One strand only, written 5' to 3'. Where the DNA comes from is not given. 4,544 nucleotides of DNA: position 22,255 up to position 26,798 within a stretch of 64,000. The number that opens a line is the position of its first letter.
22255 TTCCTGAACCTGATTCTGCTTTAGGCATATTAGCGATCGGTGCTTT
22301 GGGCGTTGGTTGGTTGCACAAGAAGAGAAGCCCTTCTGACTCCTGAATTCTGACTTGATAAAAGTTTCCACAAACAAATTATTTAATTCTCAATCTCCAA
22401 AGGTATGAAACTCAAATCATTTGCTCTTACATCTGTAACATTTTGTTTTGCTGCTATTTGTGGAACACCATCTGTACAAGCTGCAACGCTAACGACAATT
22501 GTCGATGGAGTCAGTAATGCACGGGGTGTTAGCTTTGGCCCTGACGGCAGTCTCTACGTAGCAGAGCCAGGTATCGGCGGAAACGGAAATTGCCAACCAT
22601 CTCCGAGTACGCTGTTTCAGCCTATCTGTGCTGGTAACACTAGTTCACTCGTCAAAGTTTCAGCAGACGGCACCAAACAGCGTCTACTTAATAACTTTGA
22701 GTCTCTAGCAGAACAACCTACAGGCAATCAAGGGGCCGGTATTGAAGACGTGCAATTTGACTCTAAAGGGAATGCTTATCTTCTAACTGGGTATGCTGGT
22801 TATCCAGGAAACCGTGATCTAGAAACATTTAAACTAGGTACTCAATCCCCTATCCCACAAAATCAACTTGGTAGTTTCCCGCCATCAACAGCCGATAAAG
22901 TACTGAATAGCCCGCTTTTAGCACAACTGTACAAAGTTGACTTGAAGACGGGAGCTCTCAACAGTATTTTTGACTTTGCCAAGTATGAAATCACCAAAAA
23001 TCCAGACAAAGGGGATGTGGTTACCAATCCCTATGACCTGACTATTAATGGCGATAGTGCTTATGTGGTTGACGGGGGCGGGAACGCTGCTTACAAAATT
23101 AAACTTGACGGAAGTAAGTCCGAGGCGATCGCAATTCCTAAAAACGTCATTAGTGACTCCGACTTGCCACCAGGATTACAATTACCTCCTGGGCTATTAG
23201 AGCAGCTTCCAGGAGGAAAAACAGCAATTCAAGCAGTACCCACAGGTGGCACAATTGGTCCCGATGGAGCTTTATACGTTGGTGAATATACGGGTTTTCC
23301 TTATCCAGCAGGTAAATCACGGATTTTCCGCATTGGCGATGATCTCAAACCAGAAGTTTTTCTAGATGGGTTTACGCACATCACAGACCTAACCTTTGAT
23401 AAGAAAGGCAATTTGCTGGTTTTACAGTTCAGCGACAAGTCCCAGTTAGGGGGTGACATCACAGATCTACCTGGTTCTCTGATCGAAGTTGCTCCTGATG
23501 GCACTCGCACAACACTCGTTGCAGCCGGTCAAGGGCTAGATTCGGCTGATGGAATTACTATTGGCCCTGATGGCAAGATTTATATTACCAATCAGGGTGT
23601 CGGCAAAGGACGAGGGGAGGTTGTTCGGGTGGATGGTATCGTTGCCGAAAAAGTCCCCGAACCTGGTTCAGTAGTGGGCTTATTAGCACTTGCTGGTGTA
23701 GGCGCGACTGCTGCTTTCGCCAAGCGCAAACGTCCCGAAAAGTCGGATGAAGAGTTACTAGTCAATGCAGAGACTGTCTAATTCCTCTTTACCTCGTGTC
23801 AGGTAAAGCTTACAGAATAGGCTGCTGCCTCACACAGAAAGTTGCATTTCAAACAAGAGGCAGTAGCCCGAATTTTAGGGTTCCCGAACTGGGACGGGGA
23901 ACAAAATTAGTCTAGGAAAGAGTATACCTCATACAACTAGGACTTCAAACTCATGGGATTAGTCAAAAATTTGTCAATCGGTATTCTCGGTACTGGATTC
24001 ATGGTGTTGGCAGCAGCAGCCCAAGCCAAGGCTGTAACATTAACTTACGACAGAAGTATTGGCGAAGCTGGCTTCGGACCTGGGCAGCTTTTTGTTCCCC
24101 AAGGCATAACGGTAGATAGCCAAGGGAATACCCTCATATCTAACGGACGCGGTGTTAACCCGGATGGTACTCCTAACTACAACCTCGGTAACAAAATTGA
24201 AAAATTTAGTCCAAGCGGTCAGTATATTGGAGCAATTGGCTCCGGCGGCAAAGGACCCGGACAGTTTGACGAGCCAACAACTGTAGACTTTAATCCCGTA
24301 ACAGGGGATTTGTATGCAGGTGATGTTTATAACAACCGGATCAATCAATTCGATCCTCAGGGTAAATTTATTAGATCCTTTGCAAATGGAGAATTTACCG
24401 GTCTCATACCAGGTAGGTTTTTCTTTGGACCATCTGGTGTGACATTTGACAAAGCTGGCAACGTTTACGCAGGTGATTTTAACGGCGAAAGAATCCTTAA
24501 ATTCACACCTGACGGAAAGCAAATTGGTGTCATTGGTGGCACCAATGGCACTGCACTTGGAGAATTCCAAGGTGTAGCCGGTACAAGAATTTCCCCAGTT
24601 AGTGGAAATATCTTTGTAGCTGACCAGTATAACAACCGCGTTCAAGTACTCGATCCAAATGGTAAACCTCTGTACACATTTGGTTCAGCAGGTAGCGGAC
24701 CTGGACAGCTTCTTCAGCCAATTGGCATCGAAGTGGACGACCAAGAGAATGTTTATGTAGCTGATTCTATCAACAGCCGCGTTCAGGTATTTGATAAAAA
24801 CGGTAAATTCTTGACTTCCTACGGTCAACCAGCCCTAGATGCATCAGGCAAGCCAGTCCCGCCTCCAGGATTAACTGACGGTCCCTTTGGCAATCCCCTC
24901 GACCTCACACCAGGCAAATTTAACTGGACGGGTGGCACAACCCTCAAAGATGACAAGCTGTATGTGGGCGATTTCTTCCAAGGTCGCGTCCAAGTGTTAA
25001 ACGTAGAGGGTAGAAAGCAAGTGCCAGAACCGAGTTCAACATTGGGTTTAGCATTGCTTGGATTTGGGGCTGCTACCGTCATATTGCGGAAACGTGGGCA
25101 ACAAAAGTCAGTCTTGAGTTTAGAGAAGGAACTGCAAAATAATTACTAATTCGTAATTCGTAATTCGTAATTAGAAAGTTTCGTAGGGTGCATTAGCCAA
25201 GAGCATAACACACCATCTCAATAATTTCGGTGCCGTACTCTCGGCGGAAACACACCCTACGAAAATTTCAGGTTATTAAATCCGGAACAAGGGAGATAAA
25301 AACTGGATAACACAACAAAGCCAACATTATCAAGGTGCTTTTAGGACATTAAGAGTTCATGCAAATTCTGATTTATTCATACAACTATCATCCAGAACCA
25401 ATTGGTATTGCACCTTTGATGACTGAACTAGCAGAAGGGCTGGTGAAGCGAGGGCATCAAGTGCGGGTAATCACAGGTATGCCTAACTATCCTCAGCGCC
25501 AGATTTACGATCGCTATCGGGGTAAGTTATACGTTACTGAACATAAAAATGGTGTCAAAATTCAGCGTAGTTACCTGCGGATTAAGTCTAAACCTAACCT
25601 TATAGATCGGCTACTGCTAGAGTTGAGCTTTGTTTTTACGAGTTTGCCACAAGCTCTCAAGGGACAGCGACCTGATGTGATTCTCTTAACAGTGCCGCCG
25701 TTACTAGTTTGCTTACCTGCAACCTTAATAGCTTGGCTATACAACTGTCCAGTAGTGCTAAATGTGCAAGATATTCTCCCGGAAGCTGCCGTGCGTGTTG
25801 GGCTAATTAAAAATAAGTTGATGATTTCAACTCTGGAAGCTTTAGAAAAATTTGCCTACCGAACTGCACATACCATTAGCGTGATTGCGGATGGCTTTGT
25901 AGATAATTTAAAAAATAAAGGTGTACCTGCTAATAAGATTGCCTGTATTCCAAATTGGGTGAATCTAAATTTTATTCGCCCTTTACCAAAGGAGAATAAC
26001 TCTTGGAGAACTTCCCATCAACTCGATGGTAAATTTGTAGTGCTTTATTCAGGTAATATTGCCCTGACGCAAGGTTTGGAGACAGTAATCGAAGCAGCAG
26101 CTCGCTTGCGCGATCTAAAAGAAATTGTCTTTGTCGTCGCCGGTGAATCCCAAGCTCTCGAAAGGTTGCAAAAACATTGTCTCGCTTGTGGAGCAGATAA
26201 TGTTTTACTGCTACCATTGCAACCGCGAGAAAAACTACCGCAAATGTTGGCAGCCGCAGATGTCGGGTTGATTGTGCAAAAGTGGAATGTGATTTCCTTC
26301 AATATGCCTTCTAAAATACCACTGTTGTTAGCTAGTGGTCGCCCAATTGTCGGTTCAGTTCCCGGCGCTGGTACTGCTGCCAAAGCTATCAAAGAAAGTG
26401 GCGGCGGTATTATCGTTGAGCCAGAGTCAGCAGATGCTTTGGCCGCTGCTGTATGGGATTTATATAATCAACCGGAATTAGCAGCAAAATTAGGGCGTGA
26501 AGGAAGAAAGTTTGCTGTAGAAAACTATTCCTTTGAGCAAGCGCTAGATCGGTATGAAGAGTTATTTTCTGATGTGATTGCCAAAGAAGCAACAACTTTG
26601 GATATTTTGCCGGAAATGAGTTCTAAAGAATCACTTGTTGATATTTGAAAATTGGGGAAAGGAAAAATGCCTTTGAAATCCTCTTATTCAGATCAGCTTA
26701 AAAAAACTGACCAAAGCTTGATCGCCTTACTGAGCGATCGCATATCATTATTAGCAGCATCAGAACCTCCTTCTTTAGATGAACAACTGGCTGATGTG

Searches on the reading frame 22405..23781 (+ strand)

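Call 86: search_protein_families(library=ncbifam, proteins=[window:22405-23781:+], max_evalue=1e-20)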
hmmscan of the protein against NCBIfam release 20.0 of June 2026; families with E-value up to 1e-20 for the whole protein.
window:22405-23781:+ (458 aa): 1 family
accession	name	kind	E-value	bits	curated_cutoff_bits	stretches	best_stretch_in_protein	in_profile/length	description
NF033206.1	ScyE_fam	subfamily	1.6e-113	379.7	80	1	30-410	1-333/333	ScyD/ScyE family protein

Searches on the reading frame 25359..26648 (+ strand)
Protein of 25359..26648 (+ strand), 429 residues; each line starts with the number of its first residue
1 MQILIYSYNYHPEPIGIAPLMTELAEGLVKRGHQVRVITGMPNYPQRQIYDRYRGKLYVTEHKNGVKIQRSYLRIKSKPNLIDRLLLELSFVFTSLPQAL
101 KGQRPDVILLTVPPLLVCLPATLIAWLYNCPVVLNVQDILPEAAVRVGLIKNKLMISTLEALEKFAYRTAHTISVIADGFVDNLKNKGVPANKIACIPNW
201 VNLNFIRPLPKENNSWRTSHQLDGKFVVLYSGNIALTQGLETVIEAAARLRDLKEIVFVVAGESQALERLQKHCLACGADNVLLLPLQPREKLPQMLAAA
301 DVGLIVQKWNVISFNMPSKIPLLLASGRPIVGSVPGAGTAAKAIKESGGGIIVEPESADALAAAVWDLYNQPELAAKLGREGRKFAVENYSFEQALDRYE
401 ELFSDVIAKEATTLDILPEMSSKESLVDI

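Call 8: search_protein_families(library=ncbifam, proteins=[window:25359-26648:+], max_evalue=0.01)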
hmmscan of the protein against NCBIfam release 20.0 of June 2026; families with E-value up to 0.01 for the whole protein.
window:25359-26648:+ (429 aa): 19 families
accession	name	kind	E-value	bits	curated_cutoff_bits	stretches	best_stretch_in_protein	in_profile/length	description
NF007640.0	PRK10307.1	subfamily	6.6e-93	311.8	276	1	1-405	1-406/411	WcaI family glycosyltransferase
TIGR04007.1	wcaI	equivalog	1.2e-55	188.8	800.45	1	1-373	1-379/407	colanic acid biosynthesis glycosyltransferase WcaI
TIGR04063.1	stp3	hypoth_equivalog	1.5e-25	89.9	442.05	1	59-407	48-396/397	TIGR04063 family PEP-CTERM/XrtA system glycosyltransferase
TIGR03088.1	stp2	hypoth_equivalog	1.3e-14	54.1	409.05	1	188-406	156-373/374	TIGR03088 family PEP-CTERM/XrtA system glycosyltransferase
TIGR02149.1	glgA_Coryne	subfamily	7.9e-11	41.7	302.4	1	118-407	95-391/391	glycogen synthase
TIGR03999.1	thiol_BshA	equivalog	1.4e-10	40.6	273.7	1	162-407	137-374/375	N-acetyl-alpha-D-glucosaminyl L-malate synthase BshA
TIGR03449.1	mycothiol_MshA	equivalog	5e-10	38.8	462.5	1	185-407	181-404/406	D-inositol-3-phosphate glycosyltransferase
NF041876.1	EPS_EpsE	equivalog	2.1e-08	33.8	400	1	167-393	159-383/389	exopolysaccharide biosynthesis GT4 family glycosyltransferase EpsE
NF012028.0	PRK15484.1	subfamily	2.2e-08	33.6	618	1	175-404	144-376/380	lipopolysaccharide N-acetylglucosaminyltransferase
NF038298.1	EPS_HpsO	equivalog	1.2e-06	27.5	575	1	159-396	136-376/388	hormogonium polysaccharide biosynthesis glycosyltransferase HpsO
NF053787.1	GlcN_PG_synth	equivalog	2.2e-06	26.8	480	1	169-406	143-359/361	N-acetylglucosaminyl phosphatidylglycerol synthase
NF047684.1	TeichurnBiosyTuaC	equivalog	4.2e-06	25.9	550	1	185-406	178-389/391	teichuronic acid biosynthesis protein TuaC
NF046085.1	XrtY_assoc_Gly1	equivalog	1.4e-05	24.1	400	1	9-407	9-385/387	XrtY-associated glycosyltransferase XYAG1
TIGR04157.1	glyco_rSAM_CFB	subfamily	1.7e-05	24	400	1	167-402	167-405/406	TIGR04157 family glycosyltransferase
NF038229.1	Glyco4_Geo_Pelo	equivalog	9.3e-05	21.6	400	1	168-407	108-337/338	GPMC system family 4 glycosyltransferase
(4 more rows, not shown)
